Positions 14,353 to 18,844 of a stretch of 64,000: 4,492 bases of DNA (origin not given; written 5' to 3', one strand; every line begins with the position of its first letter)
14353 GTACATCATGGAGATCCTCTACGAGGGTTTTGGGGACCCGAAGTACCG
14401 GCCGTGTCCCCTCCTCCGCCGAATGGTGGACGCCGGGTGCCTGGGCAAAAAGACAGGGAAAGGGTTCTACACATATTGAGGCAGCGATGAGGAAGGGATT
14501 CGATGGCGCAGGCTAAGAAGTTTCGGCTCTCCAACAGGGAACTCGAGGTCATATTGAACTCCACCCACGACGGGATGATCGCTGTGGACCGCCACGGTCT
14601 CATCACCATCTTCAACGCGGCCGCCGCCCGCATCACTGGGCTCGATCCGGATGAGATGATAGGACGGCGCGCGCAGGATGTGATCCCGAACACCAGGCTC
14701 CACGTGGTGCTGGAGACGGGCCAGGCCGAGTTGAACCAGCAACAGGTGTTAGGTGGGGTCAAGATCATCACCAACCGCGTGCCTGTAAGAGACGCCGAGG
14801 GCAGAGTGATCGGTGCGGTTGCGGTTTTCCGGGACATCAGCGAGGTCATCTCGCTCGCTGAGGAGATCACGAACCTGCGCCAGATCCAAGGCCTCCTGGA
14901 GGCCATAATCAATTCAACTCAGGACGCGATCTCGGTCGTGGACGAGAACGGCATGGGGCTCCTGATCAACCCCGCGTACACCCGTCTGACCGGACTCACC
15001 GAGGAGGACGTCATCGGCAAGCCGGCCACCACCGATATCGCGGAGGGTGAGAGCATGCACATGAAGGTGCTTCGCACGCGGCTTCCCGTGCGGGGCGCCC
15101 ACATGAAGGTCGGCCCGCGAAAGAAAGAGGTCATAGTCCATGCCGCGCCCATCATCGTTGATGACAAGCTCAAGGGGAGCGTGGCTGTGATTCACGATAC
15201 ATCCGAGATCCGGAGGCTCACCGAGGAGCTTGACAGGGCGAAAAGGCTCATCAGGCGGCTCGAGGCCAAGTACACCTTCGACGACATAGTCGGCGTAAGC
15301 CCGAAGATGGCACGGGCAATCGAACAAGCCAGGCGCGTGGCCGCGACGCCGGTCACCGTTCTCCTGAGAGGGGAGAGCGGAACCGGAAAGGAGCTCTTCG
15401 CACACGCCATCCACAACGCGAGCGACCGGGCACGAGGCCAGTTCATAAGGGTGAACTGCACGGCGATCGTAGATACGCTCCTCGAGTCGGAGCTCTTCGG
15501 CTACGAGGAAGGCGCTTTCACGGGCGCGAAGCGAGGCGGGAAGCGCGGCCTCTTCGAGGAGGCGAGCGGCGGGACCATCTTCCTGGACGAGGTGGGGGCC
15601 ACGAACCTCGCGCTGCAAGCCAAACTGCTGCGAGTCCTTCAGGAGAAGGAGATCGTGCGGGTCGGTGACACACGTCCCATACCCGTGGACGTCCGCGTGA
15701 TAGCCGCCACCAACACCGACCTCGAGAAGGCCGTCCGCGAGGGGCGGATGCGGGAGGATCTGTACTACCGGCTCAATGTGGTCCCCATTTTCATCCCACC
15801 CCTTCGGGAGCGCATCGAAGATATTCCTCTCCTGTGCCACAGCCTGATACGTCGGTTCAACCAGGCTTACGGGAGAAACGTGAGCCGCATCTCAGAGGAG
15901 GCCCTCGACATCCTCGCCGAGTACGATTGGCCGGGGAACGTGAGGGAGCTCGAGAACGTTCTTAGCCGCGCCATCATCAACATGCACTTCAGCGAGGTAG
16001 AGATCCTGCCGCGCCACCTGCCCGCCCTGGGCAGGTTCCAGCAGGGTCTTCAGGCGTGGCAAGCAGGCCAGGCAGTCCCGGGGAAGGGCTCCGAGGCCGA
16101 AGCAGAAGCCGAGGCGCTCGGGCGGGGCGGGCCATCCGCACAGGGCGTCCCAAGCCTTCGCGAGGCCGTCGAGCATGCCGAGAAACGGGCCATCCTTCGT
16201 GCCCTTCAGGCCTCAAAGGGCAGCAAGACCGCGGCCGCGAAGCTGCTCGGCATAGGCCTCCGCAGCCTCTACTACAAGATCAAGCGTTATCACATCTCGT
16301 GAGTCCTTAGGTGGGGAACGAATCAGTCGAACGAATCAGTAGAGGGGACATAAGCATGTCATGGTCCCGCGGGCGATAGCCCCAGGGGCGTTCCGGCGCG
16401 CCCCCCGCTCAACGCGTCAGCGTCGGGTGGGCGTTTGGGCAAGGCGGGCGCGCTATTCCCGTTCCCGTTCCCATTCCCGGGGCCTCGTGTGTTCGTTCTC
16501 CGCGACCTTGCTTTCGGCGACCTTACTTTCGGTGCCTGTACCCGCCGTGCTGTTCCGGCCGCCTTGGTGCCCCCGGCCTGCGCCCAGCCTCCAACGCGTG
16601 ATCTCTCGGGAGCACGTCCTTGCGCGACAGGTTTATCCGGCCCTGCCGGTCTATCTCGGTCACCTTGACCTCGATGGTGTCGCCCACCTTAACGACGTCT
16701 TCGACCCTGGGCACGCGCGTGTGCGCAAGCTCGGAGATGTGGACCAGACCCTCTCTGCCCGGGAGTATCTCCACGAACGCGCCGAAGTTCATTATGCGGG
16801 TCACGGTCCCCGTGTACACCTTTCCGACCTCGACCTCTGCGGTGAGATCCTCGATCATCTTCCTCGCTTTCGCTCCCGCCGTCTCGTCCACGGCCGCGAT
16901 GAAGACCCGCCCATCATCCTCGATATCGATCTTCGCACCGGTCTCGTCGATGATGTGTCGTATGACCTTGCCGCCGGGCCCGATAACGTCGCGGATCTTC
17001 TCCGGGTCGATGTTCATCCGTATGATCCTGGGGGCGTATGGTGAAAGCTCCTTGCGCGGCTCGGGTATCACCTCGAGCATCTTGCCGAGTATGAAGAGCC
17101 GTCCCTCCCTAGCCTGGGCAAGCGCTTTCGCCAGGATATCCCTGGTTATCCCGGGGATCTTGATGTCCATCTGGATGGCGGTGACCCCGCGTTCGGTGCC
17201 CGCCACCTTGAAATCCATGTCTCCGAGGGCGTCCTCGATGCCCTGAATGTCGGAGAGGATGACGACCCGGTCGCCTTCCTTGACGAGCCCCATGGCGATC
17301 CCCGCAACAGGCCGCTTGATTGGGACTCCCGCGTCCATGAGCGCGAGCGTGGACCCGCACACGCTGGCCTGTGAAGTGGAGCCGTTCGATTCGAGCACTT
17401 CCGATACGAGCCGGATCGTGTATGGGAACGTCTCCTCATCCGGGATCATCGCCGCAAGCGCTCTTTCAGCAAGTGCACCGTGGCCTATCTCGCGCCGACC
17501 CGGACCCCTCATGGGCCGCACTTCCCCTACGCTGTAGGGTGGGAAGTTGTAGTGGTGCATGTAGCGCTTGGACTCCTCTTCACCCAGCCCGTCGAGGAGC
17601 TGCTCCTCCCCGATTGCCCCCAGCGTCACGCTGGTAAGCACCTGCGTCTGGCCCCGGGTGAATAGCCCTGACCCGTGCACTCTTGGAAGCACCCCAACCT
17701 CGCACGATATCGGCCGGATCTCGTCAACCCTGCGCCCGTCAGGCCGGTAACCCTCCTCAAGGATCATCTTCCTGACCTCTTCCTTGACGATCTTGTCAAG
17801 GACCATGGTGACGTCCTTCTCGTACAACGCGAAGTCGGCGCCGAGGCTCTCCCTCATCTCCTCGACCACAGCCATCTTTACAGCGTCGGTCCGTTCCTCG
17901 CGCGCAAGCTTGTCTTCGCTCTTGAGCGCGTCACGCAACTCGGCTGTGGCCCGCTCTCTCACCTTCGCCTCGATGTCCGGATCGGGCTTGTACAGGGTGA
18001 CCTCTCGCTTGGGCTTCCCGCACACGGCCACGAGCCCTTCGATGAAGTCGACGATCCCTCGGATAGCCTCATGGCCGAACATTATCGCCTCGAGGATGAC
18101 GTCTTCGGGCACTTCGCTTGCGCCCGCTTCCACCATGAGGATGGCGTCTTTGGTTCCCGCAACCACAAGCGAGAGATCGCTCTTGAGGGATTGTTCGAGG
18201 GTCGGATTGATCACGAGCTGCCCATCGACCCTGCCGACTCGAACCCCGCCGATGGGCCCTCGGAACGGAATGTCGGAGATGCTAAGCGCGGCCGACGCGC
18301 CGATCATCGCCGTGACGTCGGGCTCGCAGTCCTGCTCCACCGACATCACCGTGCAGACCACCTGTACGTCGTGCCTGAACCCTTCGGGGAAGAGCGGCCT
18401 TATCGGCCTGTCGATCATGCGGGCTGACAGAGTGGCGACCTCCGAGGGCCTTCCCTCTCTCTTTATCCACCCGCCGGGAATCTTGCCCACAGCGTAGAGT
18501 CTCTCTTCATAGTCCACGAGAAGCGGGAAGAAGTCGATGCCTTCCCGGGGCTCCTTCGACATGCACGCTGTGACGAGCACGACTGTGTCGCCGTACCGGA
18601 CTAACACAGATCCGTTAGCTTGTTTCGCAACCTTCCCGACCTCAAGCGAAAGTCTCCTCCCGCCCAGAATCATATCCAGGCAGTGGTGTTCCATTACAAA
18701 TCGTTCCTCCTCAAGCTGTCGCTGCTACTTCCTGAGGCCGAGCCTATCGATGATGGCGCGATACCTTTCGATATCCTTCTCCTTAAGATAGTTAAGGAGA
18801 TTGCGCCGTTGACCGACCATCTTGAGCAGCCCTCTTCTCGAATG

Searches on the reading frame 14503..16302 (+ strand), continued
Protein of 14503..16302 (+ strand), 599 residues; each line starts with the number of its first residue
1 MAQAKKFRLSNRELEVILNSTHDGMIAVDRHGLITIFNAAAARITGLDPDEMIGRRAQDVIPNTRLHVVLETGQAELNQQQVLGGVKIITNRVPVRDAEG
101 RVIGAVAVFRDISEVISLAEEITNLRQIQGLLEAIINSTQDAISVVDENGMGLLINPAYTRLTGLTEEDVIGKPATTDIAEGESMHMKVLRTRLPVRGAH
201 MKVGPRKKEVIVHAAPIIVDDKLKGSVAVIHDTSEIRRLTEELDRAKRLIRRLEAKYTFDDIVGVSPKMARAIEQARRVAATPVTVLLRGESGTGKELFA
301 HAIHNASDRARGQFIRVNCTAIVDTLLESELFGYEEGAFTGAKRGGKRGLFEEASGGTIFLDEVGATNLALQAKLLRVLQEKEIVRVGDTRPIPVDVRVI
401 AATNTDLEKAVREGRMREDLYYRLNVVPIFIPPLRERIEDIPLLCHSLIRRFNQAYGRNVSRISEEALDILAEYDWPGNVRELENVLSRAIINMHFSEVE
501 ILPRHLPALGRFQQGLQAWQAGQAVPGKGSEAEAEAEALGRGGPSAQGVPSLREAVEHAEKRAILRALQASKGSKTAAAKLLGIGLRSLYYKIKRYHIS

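Call 28: find_encoding_contigs(protein=P0024, flank=4000, max_places=1)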
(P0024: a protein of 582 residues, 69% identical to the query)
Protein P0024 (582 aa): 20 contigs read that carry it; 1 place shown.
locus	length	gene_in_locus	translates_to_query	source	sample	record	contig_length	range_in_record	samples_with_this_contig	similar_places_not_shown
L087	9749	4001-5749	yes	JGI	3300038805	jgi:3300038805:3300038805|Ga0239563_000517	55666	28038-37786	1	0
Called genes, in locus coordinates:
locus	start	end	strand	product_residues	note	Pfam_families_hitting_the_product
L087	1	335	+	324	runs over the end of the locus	PF01467:CTP_transf_like, PF06574:FAD_syn, PF01687:Flavokinase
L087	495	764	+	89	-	PF00312:Ribosomal_S15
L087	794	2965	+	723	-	PF01138:RNase_PH, PF03725:RNase_PH_C, PF03726:PNPase, PF01138:RNase_PH, PF00013:KH_1, PF22675:KH-I_KHDC4-BBP (faint), PF00575:S1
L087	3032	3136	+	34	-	-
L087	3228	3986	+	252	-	PF02737:3HCDH_N, PF00725:3HCDH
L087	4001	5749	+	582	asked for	PF00989:PAS, PF08448:PAS_4 (weak), PF00989:PAS, PF00158:Sigma54_activat, PF14532:Sigma54_activ_2, PF07728:AAA_5, PF25601:AAA_lid_14, PF02954:HTH_8, +3 more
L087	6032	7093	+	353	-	PF00871:Acetate_kinase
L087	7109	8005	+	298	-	PF01515:PTA_PTB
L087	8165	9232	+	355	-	PF02812:ELFV_dehydrog_N, PF00208:ELFV_dehydrog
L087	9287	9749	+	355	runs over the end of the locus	PF00871:Acetate_kinase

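Call 52: find_encoding_contigs(protein=P0001, flank=1500, max_places=3)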
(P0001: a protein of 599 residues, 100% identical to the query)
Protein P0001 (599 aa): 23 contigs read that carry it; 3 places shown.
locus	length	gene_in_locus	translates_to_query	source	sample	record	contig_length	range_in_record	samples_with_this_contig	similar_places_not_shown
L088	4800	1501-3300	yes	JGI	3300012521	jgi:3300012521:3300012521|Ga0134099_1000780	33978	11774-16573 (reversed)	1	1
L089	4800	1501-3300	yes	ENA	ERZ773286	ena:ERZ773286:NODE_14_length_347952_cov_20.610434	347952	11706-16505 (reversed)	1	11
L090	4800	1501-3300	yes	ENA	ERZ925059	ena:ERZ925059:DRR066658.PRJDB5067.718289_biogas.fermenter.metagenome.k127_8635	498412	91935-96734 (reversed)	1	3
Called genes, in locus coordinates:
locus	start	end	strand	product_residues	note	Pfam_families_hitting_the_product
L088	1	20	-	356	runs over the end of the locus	PF00871:Acetate_kinase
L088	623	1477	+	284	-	PF02737:3HCDH_N, PF00725:3HCDH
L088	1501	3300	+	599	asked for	PF00989:PAS, PF08448:PAS_4, PF13426:PAS_9, PF00989:PAS, PF00158:Sigma54_activat, PF14532:Sigma54_activ_2, PF00004:AAA, PF25601:AAA_lid_14, +5 more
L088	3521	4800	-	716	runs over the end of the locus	PF01138:RNase_PH, PF03725:RNase_PH_C, PF03726:PNPase, PF01138:RNase_PH, PF00013:KH_1, PF00575:S1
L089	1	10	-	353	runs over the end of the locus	PF00871:Acetate_kinase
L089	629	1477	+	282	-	PF02737:3HCDH_N, PF00725:3HCDH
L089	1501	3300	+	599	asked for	PF00989:PAS, PF08448:PAS_4, PF13426:PAS_9, PF00989:PAS, PF00158:Sigma54_activat, PF14532:Sigma54_activ_2, PF00004:AAA, PF25601:AAA_lid_14, +5 more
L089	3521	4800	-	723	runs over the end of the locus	PF01138:RNase_PH, PF03725:RNase_PH_C, PF03726:PNPase, PF01138:RNase_PH, PF00013:KH_1, PF00575:S1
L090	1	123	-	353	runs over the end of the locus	PF00871:Acetate_kinase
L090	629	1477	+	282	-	PF02737:3HCDH_N, PF00725:3HCDH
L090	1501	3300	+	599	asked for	PF00989:PAS, PF08448:PAS_4, PF13426:PAS_9, PF00989:PAS, PF00158:Sigma54_activat, PF14532:Sigma54_activ_2, PF00004:AAA, PF25601:AAA_lid_14, +5 more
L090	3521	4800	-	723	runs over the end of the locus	PF01138:RNase_PH, PF03725:RNase_PH_C, PF03726:PNPase, PF01138:RNase_PH, PF00013:KH_1, PF00575:S1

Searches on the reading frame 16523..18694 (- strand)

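Call 40: search_protein_families(library=pfam, proteins=[window:16523-18694:-])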
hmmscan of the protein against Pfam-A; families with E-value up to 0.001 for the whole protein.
window:16523-18694:- (723 aa): 6 families
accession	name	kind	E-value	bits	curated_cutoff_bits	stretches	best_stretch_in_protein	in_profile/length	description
PF01138.27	RNase_PH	-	2.4e-63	212.8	25.5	2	12-143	2-130/130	3' exoribonuclease family, domain 1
PF03725.20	RNase_PH_C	-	2.3e-26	92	20.8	2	146-210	1-67/67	3' exoribonuclease family, domain 2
PF00575.29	S1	-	1e-22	80.7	22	1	621-692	2-74/74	S1 RNA binding domain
PF03726.19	PNPase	-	8.3e-14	52.3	24.6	1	241-322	2-81/81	Polyribonucleotide nucleotidyltransferase, RNA binding domain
PF00013.35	KH_1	-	8.4e-12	45.1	21.5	1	558-616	2-66/66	KH domain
PF22675.2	KH-I_KHDC4-BBP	-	2.9e-05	24.3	30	1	568-600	9-41/76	KHDC4/BBP-like, KH-domain type I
